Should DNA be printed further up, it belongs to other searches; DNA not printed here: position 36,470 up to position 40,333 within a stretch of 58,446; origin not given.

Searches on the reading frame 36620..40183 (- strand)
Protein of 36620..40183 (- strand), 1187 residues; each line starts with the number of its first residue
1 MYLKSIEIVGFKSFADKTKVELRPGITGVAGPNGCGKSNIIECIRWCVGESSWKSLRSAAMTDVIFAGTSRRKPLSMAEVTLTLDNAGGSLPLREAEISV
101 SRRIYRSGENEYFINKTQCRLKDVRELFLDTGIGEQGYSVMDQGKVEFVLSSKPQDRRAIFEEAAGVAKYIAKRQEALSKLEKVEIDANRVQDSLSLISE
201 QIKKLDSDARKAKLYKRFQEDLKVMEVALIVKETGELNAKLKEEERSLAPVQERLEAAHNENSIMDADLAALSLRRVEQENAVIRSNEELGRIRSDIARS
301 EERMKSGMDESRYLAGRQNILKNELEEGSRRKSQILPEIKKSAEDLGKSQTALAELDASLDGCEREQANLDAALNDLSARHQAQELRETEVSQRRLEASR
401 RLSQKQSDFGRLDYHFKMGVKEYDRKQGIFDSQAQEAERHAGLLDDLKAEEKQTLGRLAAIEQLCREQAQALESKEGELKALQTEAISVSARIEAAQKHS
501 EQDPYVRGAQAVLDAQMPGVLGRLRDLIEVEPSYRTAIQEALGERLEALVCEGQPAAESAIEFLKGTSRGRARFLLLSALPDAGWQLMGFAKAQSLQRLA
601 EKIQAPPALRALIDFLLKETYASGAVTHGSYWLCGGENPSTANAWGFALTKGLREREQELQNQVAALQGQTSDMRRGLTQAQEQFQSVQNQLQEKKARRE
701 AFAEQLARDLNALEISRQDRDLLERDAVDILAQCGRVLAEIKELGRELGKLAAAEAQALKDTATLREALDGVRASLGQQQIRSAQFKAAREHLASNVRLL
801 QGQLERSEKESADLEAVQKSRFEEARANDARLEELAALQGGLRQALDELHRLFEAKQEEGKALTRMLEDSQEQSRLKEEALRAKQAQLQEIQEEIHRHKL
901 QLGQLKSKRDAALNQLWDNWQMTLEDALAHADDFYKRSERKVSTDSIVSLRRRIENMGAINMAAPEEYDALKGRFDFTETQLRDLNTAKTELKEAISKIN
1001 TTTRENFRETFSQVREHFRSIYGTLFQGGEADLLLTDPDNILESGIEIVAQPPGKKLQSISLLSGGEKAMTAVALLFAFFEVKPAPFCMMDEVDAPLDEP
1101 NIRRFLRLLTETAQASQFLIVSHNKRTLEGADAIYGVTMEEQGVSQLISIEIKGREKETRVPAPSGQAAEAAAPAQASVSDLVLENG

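Call 9: search_protein_families(library=pfam, proteins=[window:36620-40183:-], max_evalue=0.001)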
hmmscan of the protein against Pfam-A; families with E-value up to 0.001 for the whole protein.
window:36620-40183:- (1187 aa): 5 families
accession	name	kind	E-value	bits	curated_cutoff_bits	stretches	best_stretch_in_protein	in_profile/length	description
PF02463.25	SMC_N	-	4.2e-68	229.5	40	1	2-1145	1-219/220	RecF/RecN/SMC N terminal domain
PF06470.18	SMC_hinge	-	1.1e-19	71.4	22.5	1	518-621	2-104/116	SMC proteins Flexible Hinge Domain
PF13304.12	AAA_21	-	1.4e-11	45.5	27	2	985-1124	126-299/304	AAA domain, putative AbiEii toxin, Type IV TA system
PF13476.12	AAA_23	-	7.9e-11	43.4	27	1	5-205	1-196/201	AAA domain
PF13175.12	AAA_15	-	4.2e-08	33.7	32.1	1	1-346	1-263/374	AAA ATPase domain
